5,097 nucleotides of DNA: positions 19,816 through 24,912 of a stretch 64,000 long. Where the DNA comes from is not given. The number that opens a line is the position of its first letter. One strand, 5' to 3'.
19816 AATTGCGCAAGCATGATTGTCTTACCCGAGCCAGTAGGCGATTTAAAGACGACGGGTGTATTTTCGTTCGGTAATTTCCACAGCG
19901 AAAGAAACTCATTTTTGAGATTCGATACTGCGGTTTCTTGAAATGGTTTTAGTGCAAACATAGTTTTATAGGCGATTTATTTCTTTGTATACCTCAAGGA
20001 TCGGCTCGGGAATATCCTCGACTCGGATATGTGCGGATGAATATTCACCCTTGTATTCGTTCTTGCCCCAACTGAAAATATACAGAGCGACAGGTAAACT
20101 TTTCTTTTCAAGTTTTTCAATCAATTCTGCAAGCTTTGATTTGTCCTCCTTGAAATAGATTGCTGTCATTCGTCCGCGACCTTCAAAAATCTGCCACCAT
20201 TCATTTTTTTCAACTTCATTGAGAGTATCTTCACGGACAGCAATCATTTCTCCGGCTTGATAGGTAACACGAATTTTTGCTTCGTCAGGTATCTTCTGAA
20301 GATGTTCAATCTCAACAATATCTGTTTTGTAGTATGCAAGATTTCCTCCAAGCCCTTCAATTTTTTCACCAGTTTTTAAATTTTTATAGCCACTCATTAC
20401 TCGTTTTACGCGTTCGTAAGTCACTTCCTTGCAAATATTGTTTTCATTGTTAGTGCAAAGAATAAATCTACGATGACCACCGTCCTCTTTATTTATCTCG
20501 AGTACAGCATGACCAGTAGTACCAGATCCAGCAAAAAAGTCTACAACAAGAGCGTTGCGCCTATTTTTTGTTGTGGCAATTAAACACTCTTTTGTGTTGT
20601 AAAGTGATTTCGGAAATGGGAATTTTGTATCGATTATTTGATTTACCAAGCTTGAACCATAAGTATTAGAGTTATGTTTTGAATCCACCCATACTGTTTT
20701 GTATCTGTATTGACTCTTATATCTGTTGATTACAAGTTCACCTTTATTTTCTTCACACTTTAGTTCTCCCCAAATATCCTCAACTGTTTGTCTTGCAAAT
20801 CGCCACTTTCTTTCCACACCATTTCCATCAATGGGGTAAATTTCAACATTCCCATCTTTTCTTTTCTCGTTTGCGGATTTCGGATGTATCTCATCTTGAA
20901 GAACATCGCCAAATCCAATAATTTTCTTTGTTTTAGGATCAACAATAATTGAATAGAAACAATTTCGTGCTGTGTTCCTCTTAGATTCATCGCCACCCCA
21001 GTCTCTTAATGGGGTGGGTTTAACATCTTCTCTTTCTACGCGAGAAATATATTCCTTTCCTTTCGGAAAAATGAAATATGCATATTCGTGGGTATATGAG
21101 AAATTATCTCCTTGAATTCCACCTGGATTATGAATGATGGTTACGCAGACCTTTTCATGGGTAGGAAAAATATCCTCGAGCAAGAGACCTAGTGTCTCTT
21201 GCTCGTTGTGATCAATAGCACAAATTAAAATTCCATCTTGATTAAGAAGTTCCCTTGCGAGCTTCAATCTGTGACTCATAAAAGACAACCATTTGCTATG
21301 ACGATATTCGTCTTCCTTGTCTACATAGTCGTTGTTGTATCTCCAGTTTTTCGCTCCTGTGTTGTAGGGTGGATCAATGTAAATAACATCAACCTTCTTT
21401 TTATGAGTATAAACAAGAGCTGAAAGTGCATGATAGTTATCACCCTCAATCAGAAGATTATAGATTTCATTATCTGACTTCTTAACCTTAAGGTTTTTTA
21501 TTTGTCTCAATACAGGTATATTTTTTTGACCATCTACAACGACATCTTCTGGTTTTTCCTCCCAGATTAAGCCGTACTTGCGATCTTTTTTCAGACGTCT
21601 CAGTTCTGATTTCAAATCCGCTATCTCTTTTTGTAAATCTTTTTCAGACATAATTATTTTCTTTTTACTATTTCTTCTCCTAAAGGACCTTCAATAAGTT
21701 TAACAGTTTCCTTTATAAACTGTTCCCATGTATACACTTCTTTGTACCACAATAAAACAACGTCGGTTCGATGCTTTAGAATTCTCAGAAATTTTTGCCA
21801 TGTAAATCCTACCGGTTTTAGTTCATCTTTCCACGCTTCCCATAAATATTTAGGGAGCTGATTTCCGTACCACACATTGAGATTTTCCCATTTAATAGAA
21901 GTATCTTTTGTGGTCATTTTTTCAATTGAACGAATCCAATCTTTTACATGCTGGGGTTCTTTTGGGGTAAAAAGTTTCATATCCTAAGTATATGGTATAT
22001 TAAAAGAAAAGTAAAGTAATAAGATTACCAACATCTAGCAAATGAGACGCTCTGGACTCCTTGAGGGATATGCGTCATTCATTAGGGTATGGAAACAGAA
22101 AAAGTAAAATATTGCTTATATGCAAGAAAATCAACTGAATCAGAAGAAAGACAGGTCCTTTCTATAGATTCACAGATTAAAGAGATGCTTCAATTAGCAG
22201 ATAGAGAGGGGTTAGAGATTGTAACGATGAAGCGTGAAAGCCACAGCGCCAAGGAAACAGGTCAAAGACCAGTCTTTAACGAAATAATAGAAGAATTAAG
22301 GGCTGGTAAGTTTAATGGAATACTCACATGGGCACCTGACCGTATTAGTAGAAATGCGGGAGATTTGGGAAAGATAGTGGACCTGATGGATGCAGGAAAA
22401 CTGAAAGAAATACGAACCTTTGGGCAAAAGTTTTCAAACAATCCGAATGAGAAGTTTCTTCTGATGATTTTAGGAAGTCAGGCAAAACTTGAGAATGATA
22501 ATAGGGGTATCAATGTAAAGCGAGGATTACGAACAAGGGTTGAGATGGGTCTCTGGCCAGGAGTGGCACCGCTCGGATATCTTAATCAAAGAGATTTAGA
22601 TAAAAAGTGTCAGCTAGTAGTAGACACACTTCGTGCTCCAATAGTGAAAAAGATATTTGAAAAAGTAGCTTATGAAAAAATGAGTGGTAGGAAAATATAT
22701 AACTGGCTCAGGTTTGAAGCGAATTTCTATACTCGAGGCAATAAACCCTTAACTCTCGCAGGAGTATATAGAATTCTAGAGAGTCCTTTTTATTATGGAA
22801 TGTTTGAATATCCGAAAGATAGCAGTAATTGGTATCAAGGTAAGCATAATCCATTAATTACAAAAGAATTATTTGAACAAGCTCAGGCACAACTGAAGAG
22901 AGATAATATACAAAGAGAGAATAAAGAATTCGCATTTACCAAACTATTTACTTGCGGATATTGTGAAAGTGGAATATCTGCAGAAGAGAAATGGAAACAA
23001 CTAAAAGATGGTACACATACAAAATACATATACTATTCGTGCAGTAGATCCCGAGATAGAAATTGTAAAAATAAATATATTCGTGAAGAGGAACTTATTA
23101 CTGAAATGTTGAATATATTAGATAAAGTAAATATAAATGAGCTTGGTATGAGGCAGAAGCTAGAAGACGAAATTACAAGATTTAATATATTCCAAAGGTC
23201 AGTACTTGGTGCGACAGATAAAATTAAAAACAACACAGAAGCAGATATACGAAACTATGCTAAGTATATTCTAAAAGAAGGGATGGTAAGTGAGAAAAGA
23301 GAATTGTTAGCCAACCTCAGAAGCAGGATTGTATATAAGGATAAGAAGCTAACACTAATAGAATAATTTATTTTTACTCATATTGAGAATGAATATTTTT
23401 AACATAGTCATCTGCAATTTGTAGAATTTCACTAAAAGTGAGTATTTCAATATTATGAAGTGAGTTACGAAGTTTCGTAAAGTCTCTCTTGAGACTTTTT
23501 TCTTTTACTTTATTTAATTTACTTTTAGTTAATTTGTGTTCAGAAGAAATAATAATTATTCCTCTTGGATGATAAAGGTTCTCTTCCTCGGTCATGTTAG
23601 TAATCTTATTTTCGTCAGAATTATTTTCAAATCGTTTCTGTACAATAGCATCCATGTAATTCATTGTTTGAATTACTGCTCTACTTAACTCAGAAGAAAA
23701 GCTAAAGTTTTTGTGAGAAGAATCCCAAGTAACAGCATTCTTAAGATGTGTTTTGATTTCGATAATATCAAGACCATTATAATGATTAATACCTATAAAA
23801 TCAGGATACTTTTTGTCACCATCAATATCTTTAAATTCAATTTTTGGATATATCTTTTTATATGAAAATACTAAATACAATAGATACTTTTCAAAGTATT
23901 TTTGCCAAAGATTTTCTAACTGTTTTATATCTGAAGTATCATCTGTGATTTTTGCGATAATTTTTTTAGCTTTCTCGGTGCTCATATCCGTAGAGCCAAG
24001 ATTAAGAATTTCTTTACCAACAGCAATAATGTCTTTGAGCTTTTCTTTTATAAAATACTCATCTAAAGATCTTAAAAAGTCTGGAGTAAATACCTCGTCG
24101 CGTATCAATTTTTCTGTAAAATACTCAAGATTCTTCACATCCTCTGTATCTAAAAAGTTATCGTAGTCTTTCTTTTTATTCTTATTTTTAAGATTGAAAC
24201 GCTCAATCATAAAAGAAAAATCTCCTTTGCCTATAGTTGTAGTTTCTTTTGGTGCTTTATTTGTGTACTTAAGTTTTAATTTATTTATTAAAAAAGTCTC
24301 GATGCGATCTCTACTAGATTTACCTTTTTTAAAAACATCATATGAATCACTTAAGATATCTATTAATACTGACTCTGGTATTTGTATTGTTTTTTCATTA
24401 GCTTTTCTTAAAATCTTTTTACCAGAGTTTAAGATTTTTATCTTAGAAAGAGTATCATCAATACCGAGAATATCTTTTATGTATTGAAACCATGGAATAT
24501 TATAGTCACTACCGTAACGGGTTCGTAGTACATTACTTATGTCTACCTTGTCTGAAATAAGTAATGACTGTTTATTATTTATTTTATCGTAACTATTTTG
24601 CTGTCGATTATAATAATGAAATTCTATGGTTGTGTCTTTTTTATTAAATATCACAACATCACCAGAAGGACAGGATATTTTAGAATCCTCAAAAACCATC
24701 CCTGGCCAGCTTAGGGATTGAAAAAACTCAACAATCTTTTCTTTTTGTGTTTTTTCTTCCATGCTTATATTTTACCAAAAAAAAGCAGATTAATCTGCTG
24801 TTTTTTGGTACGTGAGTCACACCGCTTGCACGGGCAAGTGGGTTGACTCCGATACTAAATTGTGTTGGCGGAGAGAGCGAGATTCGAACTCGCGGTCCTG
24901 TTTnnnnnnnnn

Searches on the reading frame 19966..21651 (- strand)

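Call 40: search_protein_families(library=phrogs, proteins=[window:19966-21651:-], max_evalue=0.001)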
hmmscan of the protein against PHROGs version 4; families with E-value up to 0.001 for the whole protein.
window:19966-21651:- (561 aa): 3 families
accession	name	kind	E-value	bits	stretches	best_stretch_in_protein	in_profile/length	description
phrog_67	-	other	1.8e-22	81.2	1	61-418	120-346/743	DNA methyltransferase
phrog_26713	-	other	3.1e-11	44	1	65-109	6-50/74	methyltransferase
phrog_498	-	other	0.00085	18.9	0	363-382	376-395/633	DNA methyltransferase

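Call 41: search_protein_families(library=padloc, proteins=[window:19966-21651:-], max_evalue=0.001)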
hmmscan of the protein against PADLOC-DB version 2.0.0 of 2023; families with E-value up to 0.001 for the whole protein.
window:19966-21651:- (561 aa): 25 families
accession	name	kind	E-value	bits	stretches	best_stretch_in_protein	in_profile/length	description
PDLC03642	MTase_III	-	1.5e-73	246.3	2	16-175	34-193/528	Type III methyltransferase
PDLC03645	MTase_III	-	4.2e-66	221.5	2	53-286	128-372/709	Type III methyltransferase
PDLC03634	MTase_III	-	2.3e-59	199.9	2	118-414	170-457/621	Type III methyltransferase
PDLC03644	MTase_III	-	9.3e-58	194.3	1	38-443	12-421/542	Type III methyltransferase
PDLC03639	MTase_III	-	9.6e-58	194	2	13-167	35-190/639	Type III methyltransferase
PDLC03641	MTase_III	-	4.7e-49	165.5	2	115-412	178-457/657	Type III methyltransferase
PDLC03640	MTase_III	-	3.2e-47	159.3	2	65-192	44-194/654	Type III methyltransferase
PDLC03646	MTase_III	-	1.5e-44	150.1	1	55-431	462-851/1057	Type III methyltransferase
PDLC03635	MTase_III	-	7.1e-34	115.5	1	50-423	204-580/708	Type III methyltransferase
PDLC03637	MTase_III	-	8.5e-32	108.5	2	12-172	71-237/513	Type III methyltransferase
PDLC03638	MTase_III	-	4.8e-28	95.9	1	58-423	374-685/816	Type III methyltransferase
PDLC03636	MTase_III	-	1.1e-26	91.8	2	58-188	35-165/575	Type III methyltransferase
PDLC03354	MTase_II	-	1.3e-21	75.1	1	55-202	50-211/425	Type II methyltransferase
PDLC03278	MTase_II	-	1.6e-20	71.9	2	75-192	9-117/390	Type II methyltransferase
PDLC03300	MTase_II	-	1.7e-12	45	1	360-406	229-269/302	Type II methyltransferase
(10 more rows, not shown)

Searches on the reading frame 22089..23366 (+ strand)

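Call 76: search_protein_families(library=pfam, proteins=[window:22089-23366:+], max_evalue=0.00001)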
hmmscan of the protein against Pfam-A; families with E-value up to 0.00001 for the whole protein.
window:22089-23366:+ (425 aa): 3 families
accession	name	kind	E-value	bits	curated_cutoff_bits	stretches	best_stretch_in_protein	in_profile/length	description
PF00239.26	Resolvase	-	5.9e-20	72.3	23.3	1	10-154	3-143/145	Resolvase, N terminal domain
PF07508.19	Recombinase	-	4.5e-15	56.2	21.1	1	183-271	4-101/102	Recombinase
PF13408.12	Zn_ribbon_recom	-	5.9e-08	33.4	25.3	1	283-337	2-50/58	Recombinase zinc beta ribbon domain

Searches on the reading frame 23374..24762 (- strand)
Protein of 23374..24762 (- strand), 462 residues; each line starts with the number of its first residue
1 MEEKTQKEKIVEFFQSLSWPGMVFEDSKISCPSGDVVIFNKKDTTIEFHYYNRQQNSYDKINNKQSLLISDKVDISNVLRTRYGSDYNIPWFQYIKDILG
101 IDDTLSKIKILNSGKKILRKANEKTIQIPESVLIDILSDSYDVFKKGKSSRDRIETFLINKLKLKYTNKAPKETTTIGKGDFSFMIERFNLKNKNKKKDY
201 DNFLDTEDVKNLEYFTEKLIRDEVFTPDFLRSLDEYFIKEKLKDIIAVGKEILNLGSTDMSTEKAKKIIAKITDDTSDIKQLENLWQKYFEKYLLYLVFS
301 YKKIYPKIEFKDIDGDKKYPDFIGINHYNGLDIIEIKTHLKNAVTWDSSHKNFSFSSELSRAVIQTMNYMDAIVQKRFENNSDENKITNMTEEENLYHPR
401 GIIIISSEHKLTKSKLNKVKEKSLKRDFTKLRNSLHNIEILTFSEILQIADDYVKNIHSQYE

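Call 76: search_protein_families(library=pfam, proteins=[window:23374-24762:-], max_evalue=0.00001)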
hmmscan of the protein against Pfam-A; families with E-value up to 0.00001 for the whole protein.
window:23374-24762:- (462 aa): 1 family
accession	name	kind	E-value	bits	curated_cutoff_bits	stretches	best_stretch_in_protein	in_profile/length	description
PF14082.12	SduA_C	-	3.8e-18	66.6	27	1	282-446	3-158/159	Shedu protein SduA, C-terminal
